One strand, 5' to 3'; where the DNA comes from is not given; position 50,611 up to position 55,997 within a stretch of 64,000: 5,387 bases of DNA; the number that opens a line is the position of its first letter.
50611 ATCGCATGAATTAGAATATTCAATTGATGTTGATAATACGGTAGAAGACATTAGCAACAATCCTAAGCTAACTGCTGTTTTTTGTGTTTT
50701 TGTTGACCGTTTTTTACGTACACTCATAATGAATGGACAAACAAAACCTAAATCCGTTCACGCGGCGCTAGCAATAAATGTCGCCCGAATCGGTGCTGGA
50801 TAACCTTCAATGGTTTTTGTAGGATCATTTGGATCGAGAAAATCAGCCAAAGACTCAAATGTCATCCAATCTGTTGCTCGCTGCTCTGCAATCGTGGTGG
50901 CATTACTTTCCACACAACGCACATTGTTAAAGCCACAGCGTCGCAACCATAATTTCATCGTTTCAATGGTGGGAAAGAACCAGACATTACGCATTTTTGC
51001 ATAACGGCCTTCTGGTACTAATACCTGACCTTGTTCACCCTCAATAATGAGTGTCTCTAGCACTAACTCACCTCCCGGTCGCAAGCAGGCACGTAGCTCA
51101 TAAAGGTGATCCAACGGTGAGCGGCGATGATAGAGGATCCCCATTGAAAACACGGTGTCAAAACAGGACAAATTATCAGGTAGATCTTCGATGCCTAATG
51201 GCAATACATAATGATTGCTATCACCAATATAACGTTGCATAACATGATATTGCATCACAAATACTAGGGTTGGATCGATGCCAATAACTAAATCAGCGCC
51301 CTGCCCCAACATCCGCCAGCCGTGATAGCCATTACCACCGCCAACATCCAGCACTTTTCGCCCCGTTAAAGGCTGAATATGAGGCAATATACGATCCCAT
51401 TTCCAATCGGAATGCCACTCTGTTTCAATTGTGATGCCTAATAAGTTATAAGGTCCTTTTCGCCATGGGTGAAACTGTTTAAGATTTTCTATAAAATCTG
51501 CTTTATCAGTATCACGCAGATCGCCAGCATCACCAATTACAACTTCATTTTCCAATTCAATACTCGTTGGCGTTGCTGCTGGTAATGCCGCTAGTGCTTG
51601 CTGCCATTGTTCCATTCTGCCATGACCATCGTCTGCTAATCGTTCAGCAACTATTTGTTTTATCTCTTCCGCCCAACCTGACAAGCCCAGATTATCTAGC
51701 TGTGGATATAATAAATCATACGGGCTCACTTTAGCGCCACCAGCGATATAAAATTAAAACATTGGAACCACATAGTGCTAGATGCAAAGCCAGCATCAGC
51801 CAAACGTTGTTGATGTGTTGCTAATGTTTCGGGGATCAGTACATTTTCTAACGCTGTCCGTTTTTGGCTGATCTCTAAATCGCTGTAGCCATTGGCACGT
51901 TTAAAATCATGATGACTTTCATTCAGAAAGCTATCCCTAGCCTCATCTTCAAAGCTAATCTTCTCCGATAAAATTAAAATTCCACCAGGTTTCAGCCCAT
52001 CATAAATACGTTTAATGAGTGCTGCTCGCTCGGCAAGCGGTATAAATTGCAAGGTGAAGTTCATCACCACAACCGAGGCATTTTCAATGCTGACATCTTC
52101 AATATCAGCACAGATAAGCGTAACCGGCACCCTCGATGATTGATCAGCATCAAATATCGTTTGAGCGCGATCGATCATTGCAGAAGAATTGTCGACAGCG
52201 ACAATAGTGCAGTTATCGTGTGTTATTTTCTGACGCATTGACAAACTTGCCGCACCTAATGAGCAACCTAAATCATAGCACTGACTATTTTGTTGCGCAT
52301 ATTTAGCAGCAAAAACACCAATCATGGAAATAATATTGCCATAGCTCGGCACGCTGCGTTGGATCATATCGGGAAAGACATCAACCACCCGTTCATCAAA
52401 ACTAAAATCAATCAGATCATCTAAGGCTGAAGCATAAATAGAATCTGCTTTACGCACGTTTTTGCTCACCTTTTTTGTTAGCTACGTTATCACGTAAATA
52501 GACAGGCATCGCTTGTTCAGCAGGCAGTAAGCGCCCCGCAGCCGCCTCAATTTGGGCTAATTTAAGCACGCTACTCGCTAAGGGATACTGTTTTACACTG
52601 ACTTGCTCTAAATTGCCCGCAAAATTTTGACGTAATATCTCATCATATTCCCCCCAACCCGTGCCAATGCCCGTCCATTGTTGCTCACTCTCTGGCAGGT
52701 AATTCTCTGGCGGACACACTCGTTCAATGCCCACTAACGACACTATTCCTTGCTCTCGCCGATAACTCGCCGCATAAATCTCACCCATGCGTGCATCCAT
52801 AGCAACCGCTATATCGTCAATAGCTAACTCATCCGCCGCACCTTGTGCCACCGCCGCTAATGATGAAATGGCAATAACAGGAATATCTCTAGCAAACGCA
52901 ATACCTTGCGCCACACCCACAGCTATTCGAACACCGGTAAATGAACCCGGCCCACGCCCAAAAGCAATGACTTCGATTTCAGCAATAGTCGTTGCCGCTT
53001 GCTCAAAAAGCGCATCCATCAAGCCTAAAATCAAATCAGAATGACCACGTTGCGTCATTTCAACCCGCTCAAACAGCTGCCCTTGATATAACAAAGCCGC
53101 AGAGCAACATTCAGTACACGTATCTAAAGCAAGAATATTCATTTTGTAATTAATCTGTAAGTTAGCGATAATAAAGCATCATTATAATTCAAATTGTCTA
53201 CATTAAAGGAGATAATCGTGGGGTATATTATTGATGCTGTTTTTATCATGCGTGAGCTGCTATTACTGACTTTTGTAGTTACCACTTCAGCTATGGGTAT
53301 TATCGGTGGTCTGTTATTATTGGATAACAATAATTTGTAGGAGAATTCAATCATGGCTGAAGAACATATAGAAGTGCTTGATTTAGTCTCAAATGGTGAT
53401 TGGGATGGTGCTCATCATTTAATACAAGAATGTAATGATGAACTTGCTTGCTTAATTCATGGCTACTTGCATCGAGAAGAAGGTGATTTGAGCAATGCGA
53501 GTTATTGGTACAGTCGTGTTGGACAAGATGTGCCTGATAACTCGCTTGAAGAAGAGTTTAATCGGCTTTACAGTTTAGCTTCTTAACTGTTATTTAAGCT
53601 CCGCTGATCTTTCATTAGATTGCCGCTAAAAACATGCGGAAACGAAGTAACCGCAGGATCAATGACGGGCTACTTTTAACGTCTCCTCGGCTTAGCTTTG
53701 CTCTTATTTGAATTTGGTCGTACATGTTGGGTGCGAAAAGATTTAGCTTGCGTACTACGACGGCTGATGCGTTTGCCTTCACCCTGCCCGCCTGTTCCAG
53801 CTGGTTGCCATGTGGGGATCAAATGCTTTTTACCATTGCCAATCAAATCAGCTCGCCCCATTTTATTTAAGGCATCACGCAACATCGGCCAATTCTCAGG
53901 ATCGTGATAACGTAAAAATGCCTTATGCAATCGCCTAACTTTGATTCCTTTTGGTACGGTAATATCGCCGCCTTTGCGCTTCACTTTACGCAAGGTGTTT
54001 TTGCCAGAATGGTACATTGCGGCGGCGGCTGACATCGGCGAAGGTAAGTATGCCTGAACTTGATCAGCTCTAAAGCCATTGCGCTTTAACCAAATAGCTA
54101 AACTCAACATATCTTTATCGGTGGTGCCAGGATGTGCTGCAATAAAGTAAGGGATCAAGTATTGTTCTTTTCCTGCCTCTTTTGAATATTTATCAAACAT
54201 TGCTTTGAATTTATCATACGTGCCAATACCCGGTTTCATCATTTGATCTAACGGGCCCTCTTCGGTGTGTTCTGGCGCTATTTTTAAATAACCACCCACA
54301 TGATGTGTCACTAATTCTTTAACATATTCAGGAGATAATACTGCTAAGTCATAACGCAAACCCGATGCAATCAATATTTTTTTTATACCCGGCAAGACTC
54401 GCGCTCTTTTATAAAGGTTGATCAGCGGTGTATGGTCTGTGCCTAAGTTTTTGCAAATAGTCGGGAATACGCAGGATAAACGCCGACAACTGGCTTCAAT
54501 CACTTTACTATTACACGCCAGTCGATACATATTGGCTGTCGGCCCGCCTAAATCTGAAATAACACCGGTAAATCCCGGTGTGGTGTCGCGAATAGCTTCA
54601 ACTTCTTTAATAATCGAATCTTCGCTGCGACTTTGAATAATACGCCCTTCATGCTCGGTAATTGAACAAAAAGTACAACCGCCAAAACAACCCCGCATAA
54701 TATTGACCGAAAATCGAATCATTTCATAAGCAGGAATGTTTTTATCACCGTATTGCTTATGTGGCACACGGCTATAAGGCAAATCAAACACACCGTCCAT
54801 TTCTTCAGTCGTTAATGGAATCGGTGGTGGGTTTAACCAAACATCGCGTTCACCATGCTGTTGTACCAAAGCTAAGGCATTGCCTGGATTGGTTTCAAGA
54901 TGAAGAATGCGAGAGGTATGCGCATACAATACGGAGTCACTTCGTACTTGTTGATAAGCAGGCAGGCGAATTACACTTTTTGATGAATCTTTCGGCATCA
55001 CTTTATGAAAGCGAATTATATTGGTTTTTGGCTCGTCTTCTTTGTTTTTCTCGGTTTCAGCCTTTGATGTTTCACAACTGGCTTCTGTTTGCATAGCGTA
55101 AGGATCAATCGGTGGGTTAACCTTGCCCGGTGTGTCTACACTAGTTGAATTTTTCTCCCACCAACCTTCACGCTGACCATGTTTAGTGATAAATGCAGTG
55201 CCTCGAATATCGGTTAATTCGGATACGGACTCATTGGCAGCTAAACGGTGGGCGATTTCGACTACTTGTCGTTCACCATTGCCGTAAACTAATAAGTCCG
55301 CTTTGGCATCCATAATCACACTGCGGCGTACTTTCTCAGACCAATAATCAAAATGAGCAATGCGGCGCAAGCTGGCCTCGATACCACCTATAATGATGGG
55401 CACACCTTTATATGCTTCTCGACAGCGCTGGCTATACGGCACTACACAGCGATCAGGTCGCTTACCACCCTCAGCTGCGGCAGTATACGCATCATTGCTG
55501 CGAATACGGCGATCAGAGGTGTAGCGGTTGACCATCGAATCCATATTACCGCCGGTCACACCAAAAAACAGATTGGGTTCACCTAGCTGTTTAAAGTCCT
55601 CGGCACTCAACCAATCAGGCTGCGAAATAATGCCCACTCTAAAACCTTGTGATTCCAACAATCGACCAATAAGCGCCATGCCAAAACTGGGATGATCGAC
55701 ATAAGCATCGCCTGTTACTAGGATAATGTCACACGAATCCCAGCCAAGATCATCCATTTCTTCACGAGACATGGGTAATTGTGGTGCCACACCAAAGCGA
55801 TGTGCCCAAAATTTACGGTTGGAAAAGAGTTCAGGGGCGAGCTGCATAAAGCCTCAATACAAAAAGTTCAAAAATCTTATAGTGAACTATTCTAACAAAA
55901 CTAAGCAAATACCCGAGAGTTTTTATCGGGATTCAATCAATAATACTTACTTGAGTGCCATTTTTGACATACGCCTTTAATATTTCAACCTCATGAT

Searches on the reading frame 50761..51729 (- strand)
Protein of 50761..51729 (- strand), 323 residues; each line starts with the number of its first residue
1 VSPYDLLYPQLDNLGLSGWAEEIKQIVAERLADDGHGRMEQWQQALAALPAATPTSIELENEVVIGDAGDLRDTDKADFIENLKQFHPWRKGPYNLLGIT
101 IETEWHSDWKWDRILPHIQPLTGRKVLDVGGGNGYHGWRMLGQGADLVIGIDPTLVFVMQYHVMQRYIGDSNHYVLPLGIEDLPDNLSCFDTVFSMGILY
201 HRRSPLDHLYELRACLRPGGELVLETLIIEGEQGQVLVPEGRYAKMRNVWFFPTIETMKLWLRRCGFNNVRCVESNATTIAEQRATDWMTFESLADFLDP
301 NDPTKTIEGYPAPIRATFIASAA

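Call 63: search_protein_families(library=pfam, proteins=[window:50761-51729:-], max_evalue=0.00001)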
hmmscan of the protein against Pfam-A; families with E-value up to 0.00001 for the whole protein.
window:50761-51729:- (323 aa): 6 families
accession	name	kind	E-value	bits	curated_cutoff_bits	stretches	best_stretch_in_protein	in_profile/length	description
PF08003.17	Methyltransf_9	-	2e-132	441.4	23.8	1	8-321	2-314/315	Protein of unknown function (DUF1698)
PF13489.12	Methyltransf_23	-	2.5e-09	37.5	27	1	120-270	20-162/164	Methyltransferase domain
PF13649.12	Methyltransf_25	-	3e-07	31.5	27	1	126-220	1-97/97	Methyltransferase domain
PF08241.18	Methyltransf_11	-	3.6e-06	28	21.2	0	127-224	1-95/95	Methyltransferase domain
PF13847.12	Methyltransf_31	-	6.3e-06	26.4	27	0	123-228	4-113/145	Methyltransferase domain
PF08242.18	Methyltransf_12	-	6.7e-06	27.2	30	0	127-222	1-98/98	Methyltransferase domain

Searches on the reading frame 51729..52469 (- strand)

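Call 63: search_protein_families(library=pfam, proteins=[window:51729-52469:-], max_evalue=0.00001)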
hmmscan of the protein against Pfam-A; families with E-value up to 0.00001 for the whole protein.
window:51729-52469:- (247 aa): 5 families
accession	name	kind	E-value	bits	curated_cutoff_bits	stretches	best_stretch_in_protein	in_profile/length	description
PF13649.12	Methyltransf_25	-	6.5e-14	52.8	27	1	66-163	3-97/97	Methyltransferase domain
PF08242.18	Methyltransf_12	-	7.4e-12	46.3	30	1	66-165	2-98/98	Methyltransferase domain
PF08241.18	Methyltransf_11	-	8e-12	46.1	21.2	1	66-167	2-95/95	Methyltransferase domain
PF13847.12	Methyltransf_31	-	2.2e-08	34.4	27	1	60-169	3-111/145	Methyltransferase domain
PF13489.12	Methyltransf_23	-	3e-06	27.5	27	1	54-170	16-119/164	Methyltransferase domain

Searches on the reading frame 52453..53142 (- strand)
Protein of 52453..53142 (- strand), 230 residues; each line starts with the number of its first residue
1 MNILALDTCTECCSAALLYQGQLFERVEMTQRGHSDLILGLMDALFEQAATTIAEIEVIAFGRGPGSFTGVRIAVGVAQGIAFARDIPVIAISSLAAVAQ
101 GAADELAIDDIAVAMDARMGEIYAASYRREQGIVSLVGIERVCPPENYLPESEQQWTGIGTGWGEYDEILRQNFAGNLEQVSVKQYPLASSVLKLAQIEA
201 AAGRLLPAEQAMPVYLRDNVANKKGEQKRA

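Call 63: search_protein_families(library=pfam, proteins=[window:52453-53142:-], max_evalue=0.00001)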
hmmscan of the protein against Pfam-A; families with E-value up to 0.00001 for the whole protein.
window:52453-53142:- (230 aa): 1 family
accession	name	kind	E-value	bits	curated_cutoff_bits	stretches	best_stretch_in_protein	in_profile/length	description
PF00814.31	TsaD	-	2.5e-28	100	24.8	1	28-223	23-262/264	tRNA N6-adenosine threonylcarbamoyltransferase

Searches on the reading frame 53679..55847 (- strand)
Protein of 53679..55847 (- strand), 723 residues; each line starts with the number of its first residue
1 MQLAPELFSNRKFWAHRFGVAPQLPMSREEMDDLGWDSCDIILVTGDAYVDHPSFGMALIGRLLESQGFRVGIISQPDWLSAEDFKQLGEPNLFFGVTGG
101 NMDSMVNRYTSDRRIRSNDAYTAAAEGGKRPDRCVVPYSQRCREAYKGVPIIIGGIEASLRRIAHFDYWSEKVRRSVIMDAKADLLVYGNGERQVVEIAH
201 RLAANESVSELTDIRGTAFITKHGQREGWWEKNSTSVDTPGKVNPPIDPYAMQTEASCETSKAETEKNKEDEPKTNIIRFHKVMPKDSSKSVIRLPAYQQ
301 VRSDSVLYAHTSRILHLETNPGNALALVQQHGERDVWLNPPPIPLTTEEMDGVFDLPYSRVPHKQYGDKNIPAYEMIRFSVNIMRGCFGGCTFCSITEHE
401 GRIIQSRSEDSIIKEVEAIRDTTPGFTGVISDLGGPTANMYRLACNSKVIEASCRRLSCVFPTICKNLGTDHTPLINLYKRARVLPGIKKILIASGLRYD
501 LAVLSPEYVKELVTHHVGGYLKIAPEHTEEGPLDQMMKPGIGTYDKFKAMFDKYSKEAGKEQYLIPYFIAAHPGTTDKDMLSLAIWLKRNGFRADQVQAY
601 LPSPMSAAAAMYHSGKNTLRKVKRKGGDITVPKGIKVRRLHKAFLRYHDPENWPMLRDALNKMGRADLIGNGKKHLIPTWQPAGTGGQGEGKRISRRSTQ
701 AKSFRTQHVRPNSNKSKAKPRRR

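Call 27: search_protein_families(library=ncbifam, proteins=[window:53679-55847:-], max_evalue=0.00001)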
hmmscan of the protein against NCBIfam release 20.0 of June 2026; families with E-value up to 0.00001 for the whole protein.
window:53679-55847:- (723 aa): 6 families
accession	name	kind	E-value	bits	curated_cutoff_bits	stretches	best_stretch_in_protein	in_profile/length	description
TIGR03904.1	SAM_YgiQ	equivalog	8.8e-253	839.9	462.35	1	24-645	2-557/558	YgiQ family radical SAM protein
TIGR04014.1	B12_SAM_MJ_0865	equivalog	2.1e-09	36.7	360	1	382-422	164-204/434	methyl-coenzyme M reductase glutamine C-methyltransferase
TIGR00089.1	TIGR00089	subfamily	1.4e-07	30.7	251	1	375-419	137-180/429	MiaB/RimO family radical SAM methylthiotransferase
TIGR04013.1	B12_SAM_MJ_1487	hypoth_equivalog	3.4e-06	26.2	251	0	373-421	143-194/382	TIGR04013 family B12-binding domain/radical SAM domain-containing protein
TIGR04072.2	rSAM_ladder_B12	equivalog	4.6e-06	25.5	360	0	380-421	182-223/443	lipid biosynthesis B12-binding/radical SAM protein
TIGR01125.1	TIGR01125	equivalog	6.8e-06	25.4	356.95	0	381-420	140-178/432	30S ribosomal protein S12 methylthiotransferase RimO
